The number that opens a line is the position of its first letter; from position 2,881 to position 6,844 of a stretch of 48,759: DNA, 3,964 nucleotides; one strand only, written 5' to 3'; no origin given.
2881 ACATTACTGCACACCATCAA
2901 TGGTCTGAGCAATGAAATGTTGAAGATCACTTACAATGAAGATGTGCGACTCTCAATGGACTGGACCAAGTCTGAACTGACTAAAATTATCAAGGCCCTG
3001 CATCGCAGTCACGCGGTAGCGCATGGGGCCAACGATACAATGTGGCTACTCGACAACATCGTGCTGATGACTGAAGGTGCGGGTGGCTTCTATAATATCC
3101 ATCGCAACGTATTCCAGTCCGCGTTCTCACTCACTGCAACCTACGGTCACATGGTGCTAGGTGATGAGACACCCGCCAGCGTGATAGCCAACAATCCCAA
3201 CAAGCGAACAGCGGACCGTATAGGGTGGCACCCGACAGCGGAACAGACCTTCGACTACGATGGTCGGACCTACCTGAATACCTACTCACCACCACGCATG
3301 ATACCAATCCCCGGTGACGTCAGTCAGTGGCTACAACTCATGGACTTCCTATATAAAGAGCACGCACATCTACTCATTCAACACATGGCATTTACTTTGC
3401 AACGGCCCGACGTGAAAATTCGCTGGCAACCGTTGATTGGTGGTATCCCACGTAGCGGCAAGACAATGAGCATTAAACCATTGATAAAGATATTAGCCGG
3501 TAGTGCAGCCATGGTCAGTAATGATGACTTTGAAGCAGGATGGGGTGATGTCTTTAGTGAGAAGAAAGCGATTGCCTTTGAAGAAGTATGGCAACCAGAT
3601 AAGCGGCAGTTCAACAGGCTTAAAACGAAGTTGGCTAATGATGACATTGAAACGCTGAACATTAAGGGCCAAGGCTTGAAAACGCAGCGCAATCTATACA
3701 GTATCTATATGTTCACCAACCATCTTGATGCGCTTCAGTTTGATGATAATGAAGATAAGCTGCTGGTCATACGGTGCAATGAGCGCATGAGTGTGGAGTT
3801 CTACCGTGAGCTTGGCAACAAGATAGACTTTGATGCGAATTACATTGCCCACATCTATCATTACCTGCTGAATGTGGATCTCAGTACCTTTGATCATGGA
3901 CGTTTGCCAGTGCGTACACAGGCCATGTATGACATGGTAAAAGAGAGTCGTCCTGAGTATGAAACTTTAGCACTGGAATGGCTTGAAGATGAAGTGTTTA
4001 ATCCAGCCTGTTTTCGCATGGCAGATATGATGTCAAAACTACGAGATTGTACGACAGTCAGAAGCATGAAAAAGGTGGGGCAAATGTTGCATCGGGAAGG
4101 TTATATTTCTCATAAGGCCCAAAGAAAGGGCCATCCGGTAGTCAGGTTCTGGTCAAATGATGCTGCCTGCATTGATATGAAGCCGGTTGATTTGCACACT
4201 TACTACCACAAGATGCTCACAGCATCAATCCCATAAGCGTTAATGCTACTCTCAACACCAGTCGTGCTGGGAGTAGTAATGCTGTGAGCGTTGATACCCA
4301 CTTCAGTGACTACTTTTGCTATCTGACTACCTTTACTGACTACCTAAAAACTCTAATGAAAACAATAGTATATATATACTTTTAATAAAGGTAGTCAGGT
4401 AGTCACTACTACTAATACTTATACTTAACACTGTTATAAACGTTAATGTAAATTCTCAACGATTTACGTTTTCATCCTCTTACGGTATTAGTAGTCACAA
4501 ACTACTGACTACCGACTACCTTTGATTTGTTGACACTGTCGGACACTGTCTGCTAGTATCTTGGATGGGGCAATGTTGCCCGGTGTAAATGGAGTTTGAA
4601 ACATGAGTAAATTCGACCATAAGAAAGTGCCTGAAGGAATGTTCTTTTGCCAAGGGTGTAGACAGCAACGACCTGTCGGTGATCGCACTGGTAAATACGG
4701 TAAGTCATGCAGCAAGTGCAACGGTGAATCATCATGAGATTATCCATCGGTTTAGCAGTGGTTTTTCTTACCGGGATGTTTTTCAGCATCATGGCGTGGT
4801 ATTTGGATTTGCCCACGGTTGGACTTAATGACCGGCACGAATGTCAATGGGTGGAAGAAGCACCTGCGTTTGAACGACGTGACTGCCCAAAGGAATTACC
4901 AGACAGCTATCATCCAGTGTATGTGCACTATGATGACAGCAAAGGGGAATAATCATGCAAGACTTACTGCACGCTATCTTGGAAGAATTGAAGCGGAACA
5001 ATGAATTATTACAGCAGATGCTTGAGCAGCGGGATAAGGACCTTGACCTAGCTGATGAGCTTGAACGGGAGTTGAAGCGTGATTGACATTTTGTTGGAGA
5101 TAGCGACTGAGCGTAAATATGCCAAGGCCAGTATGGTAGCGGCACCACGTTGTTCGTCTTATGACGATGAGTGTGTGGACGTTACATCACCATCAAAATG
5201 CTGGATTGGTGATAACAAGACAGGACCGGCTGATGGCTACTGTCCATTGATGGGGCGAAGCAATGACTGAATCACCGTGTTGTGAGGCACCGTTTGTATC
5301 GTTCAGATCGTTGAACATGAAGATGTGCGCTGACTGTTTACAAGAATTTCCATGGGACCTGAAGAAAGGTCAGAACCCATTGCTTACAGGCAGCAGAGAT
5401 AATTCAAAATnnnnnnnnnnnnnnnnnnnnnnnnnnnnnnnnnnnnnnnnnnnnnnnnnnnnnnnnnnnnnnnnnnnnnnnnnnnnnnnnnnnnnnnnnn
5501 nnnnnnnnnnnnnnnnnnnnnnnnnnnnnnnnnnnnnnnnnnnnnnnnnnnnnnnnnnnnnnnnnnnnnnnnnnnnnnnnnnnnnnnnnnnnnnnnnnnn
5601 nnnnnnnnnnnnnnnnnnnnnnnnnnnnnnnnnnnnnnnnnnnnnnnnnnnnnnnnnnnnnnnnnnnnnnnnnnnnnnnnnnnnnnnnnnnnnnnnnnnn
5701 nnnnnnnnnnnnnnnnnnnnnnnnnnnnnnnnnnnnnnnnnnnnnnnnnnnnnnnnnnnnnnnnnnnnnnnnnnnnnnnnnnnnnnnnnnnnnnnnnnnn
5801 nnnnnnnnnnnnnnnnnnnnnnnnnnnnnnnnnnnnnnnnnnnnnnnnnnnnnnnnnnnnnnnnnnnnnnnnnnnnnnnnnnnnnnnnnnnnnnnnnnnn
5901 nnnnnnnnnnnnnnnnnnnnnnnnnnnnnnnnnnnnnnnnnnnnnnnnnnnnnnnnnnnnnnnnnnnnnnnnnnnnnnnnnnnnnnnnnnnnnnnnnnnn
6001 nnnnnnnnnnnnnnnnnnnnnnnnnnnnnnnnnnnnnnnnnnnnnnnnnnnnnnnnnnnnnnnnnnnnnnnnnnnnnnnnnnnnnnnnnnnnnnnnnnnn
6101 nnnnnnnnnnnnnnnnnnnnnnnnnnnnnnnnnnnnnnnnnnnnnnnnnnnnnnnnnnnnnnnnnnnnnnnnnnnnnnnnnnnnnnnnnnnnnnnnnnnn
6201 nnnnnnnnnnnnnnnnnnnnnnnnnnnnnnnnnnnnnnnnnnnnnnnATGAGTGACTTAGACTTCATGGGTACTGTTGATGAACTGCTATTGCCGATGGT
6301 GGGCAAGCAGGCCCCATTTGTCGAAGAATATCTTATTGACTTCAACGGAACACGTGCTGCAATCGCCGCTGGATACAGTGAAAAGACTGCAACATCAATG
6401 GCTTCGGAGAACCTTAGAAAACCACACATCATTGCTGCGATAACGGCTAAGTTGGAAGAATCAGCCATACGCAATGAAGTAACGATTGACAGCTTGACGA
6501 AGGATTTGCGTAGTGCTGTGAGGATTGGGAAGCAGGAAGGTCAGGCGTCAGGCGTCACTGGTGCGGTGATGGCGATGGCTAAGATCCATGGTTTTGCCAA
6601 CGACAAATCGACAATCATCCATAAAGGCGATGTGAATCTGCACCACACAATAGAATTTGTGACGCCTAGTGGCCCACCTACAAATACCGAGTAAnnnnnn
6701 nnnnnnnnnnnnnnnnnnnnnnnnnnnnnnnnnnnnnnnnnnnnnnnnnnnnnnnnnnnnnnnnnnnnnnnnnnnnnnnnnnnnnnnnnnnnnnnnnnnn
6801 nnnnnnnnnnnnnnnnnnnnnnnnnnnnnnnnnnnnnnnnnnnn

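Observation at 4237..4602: Iteron array around an AT-rich core just downstream of the primase-helicase gene: candidate replication origin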

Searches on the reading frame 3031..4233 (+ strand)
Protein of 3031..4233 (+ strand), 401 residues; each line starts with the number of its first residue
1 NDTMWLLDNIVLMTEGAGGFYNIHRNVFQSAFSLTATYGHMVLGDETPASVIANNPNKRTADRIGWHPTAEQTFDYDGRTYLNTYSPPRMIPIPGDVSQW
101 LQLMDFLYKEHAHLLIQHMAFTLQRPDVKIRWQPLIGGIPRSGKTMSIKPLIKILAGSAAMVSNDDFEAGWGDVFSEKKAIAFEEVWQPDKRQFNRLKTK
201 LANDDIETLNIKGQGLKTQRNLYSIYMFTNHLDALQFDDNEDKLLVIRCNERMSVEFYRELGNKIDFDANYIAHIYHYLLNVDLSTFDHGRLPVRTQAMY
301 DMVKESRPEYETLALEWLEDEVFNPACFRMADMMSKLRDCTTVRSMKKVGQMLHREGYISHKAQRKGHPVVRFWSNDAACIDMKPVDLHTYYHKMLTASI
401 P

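Call 73: predict_structure(alignment_id=A2)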
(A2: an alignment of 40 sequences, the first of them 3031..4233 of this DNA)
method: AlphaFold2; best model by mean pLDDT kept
length: 401 residues; sequences in the alignment: 40
mean_pLDDT: 91.8   pTM: 0.86
mean pLDDT of the five models: 91.8, 91.0, 90.7, 90.4, 90.2
residues with pLDDT >= 90: 308; 70-90: 90; 50-70: 2; < 50: 1
segments of 3 or more residues with pLDDT < 50: none
pLDDT, mean of each block of 10 residues (from residue 1): 95 90 93 97 96 96 92 93 94 98 98 98 96 95 97 96 83 87 85 78 80 83 94 80 93 98 98 99 97 93 89 93 88 95 93 94 93 93 93 78 44
secondary structure, 60 per line:
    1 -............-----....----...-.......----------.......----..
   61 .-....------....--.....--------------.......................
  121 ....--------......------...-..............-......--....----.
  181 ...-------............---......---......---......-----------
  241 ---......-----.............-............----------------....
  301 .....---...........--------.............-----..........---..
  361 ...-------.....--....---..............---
elements in order: H2-9 E10-13 E19-22 E27-29 H31-37 H48-54 E59-61 E63-66 E73-76 E79-83 H98-124 E133-138 H149-158 E159-162 H164-169 H172-175 E180-183 H191-202 E206-211 E215-220 E224-229 E244-249 H255-267 H269-280 H297-305 H309-319 H330-340 H346-355 E359-363 E371-375 H378-381 H385-398

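Call 76: fold_search(model_id=the predicted structure, library=pdb)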
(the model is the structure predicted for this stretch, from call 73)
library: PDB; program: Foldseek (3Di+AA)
matches with E <= 10: 1831; with E <= 0.001: 320
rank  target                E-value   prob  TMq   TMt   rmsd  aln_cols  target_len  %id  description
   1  6k9c_B                3.8e-19  1.00  0.63  0.62   6.4       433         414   16  The apo structure of NrS-1 C terminal region (305-718) (released 2020-04-08)
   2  6k9c_A                6.7e-19  1.00  0.64  0.62   6.3       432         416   16  The apo structure of NrS-1 C terminal region (305-718) (released 2020-04-08)
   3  6lrb_C                5.3e-18  1.00  0.63  0.62   6.4       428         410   16  The A form apo structure of NrS-1 C terminal region-CTR (released 2020-04-08)
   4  6k9e_B                7.1e-18  1.00  0.61  0.60   6.9       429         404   16  The A form apo structure of NrS-1 C terminal region-CTR(305-718) (released 2020-06-17)
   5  6lrb_D                1.7e-17  1.00  0.62  0.61   6.3       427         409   15  The A form apo structure of NrS-1 C terminal region-CTR (released 2020-04-08)
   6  6lrb_F                2.6e-17  1.00  0.63  0.62   6.4       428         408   16  The A form apo structure of NrS-1 C terminal region-CTR (released 2020-04-08)
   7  6lrb_B                3.1e-17  1.00  0.63  0.62   6.3       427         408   16  The A form apo structure of NrS-1 C terminal region-CTR (released 2020-04-08)
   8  6k9e_A                7.4e-17  1.00  0.62  0.62   6.8       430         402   16  The A form apo structure of NrS-1 C terminal region-CTR(305-718) (released 2020-06-17)
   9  6k9e_C                7.8e-17  1.00  0.61  0.61   6.8       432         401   16  The A form apo structure of NrS-1 C terminal region-CTR(305-718) (released 2020-06-17)
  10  6lrb_A                1.1e-16  1.00  0.63  0.62   6.3       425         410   16  The A form apo structure of NrS-1 C terminal region-CTR (released 2020-04-08)
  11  7ola_F                2.1e-10  1.00  0.48  0.54   7.3       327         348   14  Structure of Primase-Helicase in SaPI5 (released 2022-07-13)
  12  7ola_D                2.3e-10  1.00  0.50  0.53   7.0       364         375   13  Structure of Primase-Helicase in SaPI5 (released 2022-07-13)
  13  7ola_B                6.0e-10  1.00  0.60  0.55   7.6       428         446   13  Structure of Primase-Helicase in SaPI5 (released 2022-07-13)
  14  7ola_A                1.4e-09  1.00  0.56  0.51   7.4       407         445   12  Structure of Primase-Helicase in SaPI5 (released 2022-07-13)
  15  7ola_E                2.1e-09  1.00  0.46  0.52   7.2       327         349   14  Structure of Primase-Helicase in SaPI5 (released 2022-07-13)
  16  7ola_C                2.3e-09  1.00  0.56  0.53   7.5       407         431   12  Structure of Primase-Helicase in SaPI5 (released 2022-07-13)
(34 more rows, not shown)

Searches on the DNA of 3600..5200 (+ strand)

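Call 6: search_dna_similar(query=window:3600-5200:+, collection=phages, mode=near)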
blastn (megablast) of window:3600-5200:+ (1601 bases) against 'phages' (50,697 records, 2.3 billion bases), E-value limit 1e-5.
No match.

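Call 43: search_rna_families(source=window, start=3900, end=4900, threshold=evalue, max_evalue=1)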
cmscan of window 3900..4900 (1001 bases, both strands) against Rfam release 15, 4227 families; matches with E-value up to 1: 2.
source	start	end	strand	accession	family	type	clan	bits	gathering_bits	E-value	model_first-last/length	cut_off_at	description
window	4319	4402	-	RF00688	MIR394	Gene; miRNA;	-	20.4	60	0.31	18-91/109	no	MIR394 microRNA precursor family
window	4316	4405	+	RF04195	MIR6217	Gene; miRNA;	-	17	110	0.43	1-228/228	no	MIR6217 microRNA precursor family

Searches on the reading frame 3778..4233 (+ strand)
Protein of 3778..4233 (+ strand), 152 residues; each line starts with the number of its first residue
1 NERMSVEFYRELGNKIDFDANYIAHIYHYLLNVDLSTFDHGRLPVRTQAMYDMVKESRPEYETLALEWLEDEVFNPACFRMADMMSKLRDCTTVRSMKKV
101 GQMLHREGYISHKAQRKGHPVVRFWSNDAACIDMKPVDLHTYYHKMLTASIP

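Call 34: predict_structure(alignment_id=A1)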
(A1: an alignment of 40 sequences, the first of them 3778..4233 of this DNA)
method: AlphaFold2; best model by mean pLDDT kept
length: 152 residues; sequences in the alignment: 40
mean_pLDDT: 90.2   pTM: 0.68
mean pLDDT of the five models: 90.2, 89.2, 88.4, 87.7, 86.4
residues with pLDDT >= 90: 90; 70-90: 57; 50-70: 2; < 50: 3
segments of 3 or more residues with pLDDT < 50: 1-3
pLDDT, mean of each block of 10 residues (from residue 1): 68 84 82 82 87 90 96 94 97 96 97 96 97 97 91 70
secondary structure, 60 per line:
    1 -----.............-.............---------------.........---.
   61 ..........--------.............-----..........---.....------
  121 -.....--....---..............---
elements in order: H6-18 H20-32 H48-56 H60-70 H81-91 H97-106 E110-114 E122-126 H129-132 H136-149

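Call 41: fold_search(model_id=the predicted structure, library=pdb)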
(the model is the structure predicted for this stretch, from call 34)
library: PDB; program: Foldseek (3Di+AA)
matches with E <= 10: 571; with E <= 0.001: 0
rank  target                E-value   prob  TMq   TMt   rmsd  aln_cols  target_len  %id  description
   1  3hhh_B                1.8e-02  0.97  0.34  0.46  10.6       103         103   14  Crystal structure of transcriptional regulator, a member of PadR family, from Enterococcus faecalis V583 (released 2009-06-02)
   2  3hhh_A                4.2e-02  0.93  0.31  0.43  10.1        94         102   16  Crystal structure of transcriptional regulator, a member of PadR family, from Enterococcus faecalis V583 (released 2009-06-02)
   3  5hs7_A                4.2e-02  0.91  0.33  0.45  10.2       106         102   12  Reduced form of the transcriptional regulator YodB from B. subtilis (released 2016-08-17)
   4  6abq_A                4.2e-02  0.89  0.32  0.42  13.3       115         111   13  Crystal structure of transcription factor from Listeria monocytogenes (released 2019-06-05)
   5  5hs8                  5.1e-02  0.92  0.34  0.47  11.1       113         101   13  Crystal structure of the diamide-treated YodB from B. subtilis (released 2016-08-17)
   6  2dql_A                8.4e-02  0.75  0.32  0.40  12.9       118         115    8  Crystal structure of the circadian clock associated protein Pex from anabaena (released 2007-05-29)
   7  3elk_A                1.0e-01  0.72  0.30  0.40  14.8       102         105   14  Crystal structure of putative transcriptional regulator TA0346 from Thermoplasma acidophilum (released 2008-09-30)
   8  4hqm_A                1.1e-01  0.87  0.36  0.51  10.2       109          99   14  The crystal structure of QsrR-menadione complex (released 2013-03-06)
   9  2v79_A                1.1e-01  0.63  0.31  0.38  18.9       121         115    9  Crystal Structure of the N-terminal domain of DnaD from Bacillus Subtilis (released 2008-01-15)
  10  2nyx_B                1.1e-01  0.63  0.31  0.32  16.4       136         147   14  Crystal structure of RV1404 from Mycobacterium tuberculosis (released 2006-12-05)
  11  2v1u_A                1.2e-01  0.72  0.35  0.16  12.5       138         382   12  STRUCTURE OF THE AEROPYRUM PERNIX ORC1 PROTEIN IN COMPLEX WITH DNA (released 2007-09-18)
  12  6abt_A                1.3e-01  0.77  0.31  0.44  10.6        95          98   14  Crystal structure of transcription factor from Listeria monocytogenes (released 2019-06-05)
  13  3eyy_A                1.4e-01  0.77  0.30  0.34   6.5        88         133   15  Structural basis for the specialization of Nur, a nickel-specific Fur homologue, in metal sensing and DNA recognition (released 2009-06-09)
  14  7tjh_I                1.5e-01  0.60  0.34  0.16  13.3       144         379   15  S. cerevisiae ORC bound to 84 bp ARS1 DNA and Cdc6 (state 1) with flexible Orc6 N-terminal domain (released 2022-10-05)
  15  4hqe_A                1.6e-01  0.84  0.38  0.51  10.1       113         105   12  The crystal structure of QsrR-DNA complex (released 2013-03-06)
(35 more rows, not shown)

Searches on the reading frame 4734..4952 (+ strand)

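Call 7: search_protein_families(library=pfam, proteins=[window:4734-4952:+], max_evalue=0.01)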
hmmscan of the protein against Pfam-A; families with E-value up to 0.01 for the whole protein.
window:4734-4952:+ (72 aa): 0 families

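Call 57: search_protein_families(library=phrogs, proteins=[window:4734-4952:+], max_evalue=0.001)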
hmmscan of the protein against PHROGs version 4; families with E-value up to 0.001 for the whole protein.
window:4734-4952:+ (72 aa): 1 family
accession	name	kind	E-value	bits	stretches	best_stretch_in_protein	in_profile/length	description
phrog_8293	-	unknown function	0.00027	22.1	1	7-64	14-74/75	-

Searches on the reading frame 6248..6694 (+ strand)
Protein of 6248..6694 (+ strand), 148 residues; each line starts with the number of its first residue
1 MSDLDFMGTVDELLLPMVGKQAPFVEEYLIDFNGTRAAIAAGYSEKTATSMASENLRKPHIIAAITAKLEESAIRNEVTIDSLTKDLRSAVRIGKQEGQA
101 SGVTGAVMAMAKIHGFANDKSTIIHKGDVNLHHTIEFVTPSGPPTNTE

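Call 7: search_protein_families(library=pfam, proteins=[window:6248-6694:+], max_evalue=0.01)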
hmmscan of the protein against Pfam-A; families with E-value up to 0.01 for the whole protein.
window:6248-6694:+ (148 aa): 1 family
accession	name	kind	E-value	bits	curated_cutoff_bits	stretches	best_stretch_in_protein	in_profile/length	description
PF03592.21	Terminase_2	-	7.2e-20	72.5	26.1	1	19-92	3-76/141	Terminase small subunit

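Call 57: search_protein_families(library=phrogs, proteins=[window:6248-6694:+], max_evalue=0.001)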
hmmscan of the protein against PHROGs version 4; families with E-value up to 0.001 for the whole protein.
window:6248-6694:+ (148 aa): 5 families
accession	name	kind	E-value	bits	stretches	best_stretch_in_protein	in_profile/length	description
phrog_51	-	head and packaging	2.1e-21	77.9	1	20-99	92-172/261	terminase small subunit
phrog_17390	-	unknown function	6.3e-15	55.8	1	17-79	3-65/69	-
phrog_641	-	head and packaging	6.9e-07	30.9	1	20-77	6-63/162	terminase small subunit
phrog_2606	-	head and packaging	1.6e-06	28.7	1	20-74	92-146/310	terminase small subunit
phrog_5334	-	head and packaging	7.7e-05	23.9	1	21-122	21-120/162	terminase small subunit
